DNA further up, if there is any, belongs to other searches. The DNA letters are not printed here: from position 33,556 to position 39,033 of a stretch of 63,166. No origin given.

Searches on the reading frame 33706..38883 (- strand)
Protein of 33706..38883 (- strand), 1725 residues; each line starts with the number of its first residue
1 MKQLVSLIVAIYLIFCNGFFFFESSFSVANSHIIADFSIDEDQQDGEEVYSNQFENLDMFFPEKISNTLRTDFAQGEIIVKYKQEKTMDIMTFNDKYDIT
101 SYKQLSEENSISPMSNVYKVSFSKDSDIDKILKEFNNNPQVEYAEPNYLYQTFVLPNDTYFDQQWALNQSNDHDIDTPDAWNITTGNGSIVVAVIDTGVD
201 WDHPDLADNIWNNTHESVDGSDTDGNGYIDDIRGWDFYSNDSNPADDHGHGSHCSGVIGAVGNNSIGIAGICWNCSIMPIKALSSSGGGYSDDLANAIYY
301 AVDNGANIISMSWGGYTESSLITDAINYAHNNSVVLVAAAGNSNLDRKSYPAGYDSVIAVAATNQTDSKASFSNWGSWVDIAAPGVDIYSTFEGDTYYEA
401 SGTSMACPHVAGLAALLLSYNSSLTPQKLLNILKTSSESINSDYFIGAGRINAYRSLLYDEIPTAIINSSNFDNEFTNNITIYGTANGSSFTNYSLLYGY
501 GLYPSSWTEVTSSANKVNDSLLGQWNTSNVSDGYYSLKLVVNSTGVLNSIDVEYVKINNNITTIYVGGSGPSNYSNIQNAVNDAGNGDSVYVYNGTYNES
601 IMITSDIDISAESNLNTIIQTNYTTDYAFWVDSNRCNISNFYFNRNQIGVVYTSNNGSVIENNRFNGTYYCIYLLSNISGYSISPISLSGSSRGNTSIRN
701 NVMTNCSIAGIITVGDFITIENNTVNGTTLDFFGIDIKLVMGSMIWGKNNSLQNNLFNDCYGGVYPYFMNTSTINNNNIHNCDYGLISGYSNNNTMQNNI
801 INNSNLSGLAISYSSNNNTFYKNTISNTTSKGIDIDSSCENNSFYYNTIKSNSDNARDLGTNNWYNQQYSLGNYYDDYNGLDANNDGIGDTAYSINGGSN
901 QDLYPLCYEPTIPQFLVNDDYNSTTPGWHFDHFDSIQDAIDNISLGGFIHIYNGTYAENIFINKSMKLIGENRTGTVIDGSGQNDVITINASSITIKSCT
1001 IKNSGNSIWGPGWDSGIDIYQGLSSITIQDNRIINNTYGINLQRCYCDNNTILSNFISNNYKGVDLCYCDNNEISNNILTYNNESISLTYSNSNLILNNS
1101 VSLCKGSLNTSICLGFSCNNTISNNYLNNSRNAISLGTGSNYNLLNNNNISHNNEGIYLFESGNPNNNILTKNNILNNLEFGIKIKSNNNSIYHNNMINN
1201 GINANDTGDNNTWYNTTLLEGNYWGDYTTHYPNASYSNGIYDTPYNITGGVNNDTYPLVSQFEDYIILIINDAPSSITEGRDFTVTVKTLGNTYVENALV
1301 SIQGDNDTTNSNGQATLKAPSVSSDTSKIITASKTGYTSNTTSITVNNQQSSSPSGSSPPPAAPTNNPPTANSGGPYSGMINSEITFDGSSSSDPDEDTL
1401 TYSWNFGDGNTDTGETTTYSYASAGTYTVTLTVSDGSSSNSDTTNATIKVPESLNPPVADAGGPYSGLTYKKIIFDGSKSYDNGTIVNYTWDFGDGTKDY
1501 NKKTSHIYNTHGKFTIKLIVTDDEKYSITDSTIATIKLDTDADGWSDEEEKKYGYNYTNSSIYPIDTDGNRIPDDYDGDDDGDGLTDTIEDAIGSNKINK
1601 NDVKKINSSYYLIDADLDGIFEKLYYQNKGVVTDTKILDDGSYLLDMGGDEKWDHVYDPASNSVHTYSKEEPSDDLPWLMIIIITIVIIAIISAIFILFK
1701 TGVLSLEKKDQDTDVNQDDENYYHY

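Call 52: search_protein_families(library=pfam, proteins=[window:33706-38883:-], max_evalue=0.001)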
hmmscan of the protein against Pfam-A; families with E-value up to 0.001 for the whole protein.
window:33706-38883:- (1725 aa): 8 families
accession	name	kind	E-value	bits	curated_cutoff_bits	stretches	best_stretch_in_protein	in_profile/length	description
PF00082.27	Peptidase_S8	-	1.7e-57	195.4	21.8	1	189-449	3-288/288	Subtilase family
PF18911.6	PKD_4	-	3.5e-39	133.2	27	2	1366-1450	1-85/85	PKD domain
PF05048.19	NosD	-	8.7e-30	104.2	23.6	3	1110-1228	83-211/212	Periplasmic copper-binding protein (NosD)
PF00801.26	PKD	-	8.5e-25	87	23.5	2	1382-1447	14-79/80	PKD domain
PF13229.12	Beta_helix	-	6.9e-22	78.2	25.9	3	689-849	6-158/158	Right handed beta helix region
PF22148.1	Fervidolysin_NPro-like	-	2.4e-10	41.1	21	1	70-147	12-81/81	Fervidolysin N-terminal prodomain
PF22352.2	K319L-like_PKD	-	5.4e-07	30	27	1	1383-1447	12-83/84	K319L-like, PKD domain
PF21027.3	Sde0182_C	-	0.00043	21.3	27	0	1384-1433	1-49/83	Cellulose-binding protein Sde0182, C-terminal domain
